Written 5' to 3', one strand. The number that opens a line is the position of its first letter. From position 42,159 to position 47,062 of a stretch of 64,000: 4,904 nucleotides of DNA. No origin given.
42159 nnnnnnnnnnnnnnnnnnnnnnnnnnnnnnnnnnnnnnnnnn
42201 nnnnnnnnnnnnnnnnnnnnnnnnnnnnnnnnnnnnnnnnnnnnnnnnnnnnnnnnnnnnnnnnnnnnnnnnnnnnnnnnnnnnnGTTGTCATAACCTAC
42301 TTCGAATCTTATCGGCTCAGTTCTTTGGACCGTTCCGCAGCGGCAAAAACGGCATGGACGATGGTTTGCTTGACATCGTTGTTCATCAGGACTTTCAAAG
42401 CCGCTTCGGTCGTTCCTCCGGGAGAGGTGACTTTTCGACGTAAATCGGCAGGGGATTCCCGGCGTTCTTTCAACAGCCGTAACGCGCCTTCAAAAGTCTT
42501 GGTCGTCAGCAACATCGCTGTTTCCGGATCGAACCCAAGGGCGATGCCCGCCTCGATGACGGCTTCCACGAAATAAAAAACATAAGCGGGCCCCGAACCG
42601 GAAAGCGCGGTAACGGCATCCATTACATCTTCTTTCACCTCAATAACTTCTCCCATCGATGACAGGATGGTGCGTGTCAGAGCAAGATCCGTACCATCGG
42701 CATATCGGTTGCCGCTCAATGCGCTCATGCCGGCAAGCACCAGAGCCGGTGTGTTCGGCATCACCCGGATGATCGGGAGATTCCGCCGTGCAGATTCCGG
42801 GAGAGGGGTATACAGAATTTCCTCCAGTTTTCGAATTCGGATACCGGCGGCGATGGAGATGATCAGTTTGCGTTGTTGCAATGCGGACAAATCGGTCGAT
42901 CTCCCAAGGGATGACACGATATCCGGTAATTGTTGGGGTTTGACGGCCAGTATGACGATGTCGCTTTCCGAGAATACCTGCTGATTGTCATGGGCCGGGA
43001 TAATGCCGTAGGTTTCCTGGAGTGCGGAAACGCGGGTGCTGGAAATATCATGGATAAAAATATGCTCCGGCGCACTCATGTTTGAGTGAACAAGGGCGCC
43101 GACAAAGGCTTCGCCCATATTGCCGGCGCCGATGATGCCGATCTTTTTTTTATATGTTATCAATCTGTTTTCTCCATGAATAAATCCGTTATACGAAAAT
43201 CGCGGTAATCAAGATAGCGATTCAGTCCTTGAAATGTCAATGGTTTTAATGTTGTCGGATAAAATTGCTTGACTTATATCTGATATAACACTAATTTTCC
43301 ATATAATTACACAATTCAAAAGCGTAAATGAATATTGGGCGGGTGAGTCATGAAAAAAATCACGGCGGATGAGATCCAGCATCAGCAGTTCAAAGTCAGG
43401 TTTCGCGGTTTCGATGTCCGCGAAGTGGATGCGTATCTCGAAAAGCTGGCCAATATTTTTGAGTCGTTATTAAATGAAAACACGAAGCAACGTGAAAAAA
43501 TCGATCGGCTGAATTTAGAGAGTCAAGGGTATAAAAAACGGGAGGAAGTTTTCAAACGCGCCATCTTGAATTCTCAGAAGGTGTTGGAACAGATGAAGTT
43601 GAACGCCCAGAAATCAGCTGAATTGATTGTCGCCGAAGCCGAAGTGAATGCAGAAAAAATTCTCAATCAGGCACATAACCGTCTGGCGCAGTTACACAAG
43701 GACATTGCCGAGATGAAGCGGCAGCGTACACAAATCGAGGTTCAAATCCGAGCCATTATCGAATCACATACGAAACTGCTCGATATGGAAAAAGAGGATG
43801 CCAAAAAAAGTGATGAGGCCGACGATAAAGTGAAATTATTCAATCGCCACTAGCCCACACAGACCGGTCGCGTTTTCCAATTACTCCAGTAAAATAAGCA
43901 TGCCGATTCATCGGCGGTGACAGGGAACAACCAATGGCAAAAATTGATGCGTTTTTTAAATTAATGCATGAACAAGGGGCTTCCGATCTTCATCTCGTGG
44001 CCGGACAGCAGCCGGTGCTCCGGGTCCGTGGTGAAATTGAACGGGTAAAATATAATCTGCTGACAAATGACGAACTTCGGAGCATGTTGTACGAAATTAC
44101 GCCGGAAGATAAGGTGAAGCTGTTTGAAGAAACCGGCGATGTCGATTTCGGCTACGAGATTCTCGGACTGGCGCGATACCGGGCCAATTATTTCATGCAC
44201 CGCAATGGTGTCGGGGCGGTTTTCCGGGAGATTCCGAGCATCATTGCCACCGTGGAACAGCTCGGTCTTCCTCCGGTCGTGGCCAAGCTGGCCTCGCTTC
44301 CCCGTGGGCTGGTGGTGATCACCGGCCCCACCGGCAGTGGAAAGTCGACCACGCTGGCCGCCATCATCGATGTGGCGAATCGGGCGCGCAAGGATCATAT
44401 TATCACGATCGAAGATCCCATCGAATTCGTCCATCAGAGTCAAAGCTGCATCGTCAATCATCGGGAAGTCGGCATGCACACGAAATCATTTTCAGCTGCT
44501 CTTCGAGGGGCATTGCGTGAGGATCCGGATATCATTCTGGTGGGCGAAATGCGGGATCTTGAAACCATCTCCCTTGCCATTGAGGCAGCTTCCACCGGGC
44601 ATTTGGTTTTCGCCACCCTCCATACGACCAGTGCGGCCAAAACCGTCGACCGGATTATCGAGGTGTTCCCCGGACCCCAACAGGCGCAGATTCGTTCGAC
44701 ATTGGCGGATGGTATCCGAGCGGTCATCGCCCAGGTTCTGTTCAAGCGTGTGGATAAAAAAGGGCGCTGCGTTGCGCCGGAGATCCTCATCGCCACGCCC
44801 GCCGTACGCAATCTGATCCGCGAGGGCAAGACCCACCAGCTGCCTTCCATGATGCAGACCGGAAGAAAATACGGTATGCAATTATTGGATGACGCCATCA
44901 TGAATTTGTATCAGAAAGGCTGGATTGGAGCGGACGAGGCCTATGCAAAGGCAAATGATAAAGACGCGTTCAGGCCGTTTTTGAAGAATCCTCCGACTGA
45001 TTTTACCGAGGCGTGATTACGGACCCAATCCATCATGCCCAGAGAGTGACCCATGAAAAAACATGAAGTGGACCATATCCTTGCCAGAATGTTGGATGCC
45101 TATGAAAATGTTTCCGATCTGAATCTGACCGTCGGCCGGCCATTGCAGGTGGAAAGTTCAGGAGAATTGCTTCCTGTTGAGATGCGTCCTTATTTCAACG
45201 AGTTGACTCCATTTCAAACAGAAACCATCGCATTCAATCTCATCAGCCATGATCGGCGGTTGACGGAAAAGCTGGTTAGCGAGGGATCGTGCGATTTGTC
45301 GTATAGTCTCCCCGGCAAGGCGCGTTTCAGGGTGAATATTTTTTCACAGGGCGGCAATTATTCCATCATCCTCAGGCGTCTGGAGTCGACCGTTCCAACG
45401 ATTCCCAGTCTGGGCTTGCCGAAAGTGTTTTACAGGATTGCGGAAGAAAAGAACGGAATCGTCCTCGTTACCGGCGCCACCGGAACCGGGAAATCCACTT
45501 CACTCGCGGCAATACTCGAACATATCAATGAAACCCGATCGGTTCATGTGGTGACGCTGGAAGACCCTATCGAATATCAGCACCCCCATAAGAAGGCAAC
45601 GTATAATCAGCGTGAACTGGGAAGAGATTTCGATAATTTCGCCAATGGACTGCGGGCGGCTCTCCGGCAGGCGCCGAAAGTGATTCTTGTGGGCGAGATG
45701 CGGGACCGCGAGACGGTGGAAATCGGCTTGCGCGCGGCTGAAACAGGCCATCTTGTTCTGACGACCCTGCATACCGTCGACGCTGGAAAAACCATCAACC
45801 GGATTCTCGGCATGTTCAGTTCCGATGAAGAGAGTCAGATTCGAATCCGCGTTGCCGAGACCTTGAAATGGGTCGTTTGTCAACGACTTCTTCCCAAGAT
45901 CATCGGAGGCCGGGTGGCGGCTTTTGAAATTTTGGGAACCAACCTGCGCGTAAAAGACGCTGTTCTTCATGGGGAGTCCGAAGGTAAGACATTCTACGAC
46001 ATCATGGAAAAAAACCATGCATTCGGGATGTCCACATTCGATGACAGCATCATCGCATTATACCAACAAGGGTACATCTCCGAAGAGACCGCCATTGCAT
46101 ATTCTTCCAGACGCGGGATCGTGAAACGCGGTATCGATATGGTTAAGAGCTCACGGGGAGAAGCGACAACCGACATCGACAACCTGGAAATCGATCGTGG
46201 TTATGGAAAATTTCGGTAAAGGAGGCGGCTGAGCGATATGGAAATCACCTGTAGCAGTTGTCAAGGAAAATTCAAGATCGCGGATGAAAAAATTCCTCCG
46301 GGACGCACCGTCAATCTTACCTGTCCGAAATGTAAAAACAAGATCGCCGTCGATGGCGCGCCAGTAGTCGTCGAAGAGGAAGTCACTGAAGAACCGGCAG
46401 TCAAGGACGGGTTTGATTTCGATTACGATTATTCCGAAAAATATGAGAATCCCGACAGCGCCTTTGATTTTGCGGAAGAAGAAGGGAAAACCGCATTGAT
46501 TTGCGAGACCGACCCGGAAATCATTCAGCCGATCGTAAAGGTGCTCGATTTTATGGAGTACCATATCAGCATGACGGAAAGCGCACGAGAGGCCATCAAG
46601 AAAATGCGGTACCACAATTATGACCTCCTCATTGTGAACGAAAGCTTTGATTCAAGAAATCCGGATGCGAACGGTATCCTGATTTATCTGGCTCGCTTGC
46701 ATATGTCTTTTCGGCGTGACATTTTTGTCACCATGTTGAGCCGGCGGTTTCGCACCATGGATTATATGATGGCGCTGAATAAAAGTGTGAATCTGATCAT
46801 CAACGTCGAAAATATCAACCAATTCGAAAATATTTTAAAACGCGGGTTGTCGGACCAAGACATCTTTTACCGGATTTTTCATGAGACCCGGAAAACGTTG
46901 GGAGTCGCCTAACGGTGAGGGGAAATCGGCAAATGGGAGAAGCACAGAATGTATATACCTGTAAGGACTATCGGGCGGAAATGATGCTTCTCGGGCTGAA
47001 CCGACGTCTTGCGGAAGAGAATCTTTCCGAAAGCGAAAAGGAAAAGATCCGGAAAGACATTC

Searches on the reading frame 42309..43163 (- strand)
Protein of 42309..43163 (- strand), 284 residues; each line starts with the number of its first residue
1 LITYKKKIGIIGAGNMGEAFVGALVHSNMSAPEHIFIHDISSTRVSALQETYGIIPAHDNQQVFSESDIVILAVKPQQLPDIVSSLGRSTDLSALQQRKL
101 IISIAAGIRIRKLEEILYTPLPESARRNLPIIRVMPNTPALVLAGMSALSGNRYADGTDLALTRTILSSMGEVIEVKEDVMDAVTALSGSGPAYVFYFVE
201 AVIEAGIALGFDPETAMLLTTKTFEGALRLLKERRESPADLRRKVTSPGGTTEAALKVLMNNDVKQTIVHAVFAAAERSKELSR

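Call 51: search_protein_families(library=pfam, proteins=[window:42309-43163:-], max_evalue=0.001)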
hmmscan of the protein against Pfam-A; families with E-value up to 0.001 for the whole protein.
window:42309-43163:- (284 aa): 7 families
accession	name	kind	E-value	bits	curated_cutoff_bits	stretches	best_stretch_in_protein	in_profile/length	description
PF14748.11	P5CR_dimer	-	8.2e-38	129.3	25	1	178-282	1-105/105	Pyrroline-5-carboxylate reductase dimerisation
PF03807.23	F420_oxidored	-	9.2e-20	71.5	21.6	1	7-107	1-94/94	NADP oxidoreductase coenzyme F420-dependent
PF01408.29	GFO_IDH_MocA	-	6.6e-07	30.5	24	1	7-84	2-80/120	Oxidoreductase family, NAD-binding Rossmann fold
PF03446.21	NAD_binding_2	-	5.1e-06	27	21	1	7-78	1-67/161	NAD binding domain of 6-phosphogluconate dehydrogenase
PF01488.26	Shikimate_DH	-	1.5e-05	25.5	24.3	1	5-79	12-88/138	Shikimate / quinate 5-dehydrogenase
PF02826.25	2-Hacid_dh_C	-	0.00012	22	25.1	1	4-75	35-100/178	D-isomer specific 2-hydroxyacid dehydrogenase, NAD binding domain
PF10727.15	Rossmann-like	-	0.00014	22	23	1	6-90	15-96/131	Rossmann-like domain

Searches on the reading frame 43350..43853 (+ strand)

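Call 51: search_protein_families(library=pfam, proteins=[window:43350-43853:+], max_evalue=0.001)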
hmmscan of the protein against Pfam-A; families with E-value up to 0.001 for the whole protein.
window:43350-43853:+ (167 aa): 1 family
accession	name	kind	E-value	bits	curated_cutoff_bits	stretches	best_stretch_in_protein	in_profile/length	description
PF05103.18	DivIVA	-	2.5e-33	115.2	28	1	4-133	1-130/131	DivIVA protein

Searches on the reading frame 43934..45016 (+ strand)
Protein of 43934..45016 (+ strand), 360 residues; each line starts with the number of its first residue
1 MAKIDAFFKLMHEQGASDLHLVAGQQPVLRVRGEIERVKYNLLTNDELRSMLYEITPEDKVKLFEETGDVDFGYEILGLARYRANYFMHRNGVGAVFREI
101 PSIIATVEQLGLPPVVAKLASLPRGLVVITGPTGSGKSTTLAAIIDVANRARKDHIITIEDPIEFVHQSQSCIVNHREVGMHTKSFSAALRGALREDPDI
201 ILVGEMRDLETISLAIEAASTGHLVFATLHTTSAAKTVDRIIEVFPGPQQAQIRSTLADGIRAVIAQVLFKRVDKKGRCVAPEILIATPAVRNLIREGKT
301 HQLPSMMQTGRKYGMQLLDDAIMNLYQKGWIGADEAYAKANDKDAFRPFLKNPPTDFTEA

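Call 51: search_protein_families(library=pfam, proteins=[window:43934-45016:+], max_evalue=0.001)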
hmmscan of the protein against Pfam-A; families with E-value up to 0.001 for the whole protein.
window:43934-45016:+ (360 aa): 8 families
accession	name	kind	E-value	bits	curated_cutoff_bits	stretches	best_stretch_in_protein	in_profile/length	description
PF00437.27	T2SSE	-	7.6e-45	153.6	24.9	1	116-311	134-313/370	Type II/IV secretion system protein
PF13555.12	AAA_29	-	0.00014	22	27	1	123-147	21-45/61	P-loop containing region of AAA domain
PF13476.12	AAA_23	-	0.00018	22.7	27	1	123-144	18-39/201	AAA domain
PF13401.12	AAA_22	-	0.00035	21.3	27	1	124-162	5-42/130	AAA domain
PF10236.15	DAP3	-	0.00035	20.3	23.1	1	127-177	26-75/311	Mitochondrial ribosomal death-associated protein 3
PF13604.12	AAA_30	-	0.00036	20.8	27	0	116-151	10-45/191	AAA domain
PF25199.1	nSTAND_NTPase5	-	0.00045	20.5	34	1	123-164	40-81/145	Novel STAND NTPase 5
PF04851.21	ResIII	-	0.00096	19.5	22.5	0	127-236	26-114/164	Type III restriction enzyme, res subunit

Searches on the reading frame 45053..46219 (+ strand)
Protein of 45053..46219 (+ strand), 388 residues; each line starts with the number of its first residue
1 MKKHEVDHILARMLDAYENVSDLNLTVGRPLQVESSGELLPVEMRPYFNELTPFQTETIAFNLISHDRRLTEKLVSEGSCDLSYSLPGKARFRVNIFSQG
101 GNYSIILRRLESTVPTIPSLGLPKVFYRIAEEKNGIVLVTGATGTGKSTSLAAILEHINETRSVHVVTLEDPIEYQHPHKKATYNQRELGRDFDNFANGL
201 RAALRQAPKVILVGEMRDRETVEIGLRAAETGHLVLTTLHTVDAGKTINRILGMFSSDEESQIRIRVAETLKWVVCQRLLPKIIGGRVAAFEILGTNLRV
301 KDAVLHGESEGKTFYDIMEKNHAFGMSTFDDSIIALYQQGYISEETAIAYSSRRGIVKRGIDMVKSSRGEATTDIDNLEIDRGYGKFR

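Call 51: search_protein_families(library=pfam, proteins=[window:45053-46219:+], max_evalue=0.001)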
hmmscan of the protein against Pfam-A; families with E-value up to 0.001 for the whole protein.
window:45053-46219:+ (388 aa): 6 families
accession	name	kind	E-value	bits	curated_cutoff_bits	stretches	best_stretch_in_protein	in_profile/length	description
PF00437.27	T2SSE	-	2e-45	155.5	24.9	1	104-283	106-281/370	Type II/IV secretion system protein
PF13191.12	AAA_16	-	3.2e-06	28.2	32.6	1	126-225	16-103/167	AAA ATPase domain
PF13401.12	AAA_22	-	8e-05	23.4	27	1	133-170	4-42/130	AAA domain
PF25199.1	nSTAND_NTPase5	-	0.00025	21.3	34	1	129-179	36-86/145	Novel STAND NTPase 5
PF13604.12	AAA_30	-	0.00028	21.1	27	0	128-165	12-50/191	AAA domain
PF13245.12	AAA_19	-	0.00084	20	25.1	0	133-183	10-54/134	AAA domain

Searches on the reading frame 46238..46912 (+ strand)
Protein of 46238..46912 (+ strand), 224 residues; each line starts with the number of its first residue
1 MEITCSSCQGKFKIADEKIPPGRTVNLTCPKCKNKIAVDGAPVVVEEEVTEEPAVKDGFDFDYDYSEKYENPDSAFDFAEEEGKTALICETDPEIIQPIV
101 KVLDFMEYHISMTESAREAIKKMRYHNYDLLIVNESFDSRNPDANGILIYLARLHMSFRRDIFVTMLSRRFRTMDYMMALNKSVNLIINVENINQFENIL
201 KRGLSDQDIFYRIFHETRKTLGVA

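Call 51: search_protein_families(library=pfam, proteins=[window:46238-46912:+], max_evalue=0.001)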
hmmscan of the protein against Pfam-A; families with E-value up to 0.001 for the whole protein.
window:46238-46912:+ (224 aa): 2 families
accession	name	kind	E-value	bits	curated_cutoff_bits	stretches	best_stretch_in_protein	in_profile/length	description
PF13717.11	Zn_ribbon_4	-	1e-10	41.8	30.3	1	1-36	1-35/36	zinc-ribbon domain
PF00072.30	Response_reg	-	0.00049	20.7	30.2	1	87-171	2-80/111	Response regulator receiver domain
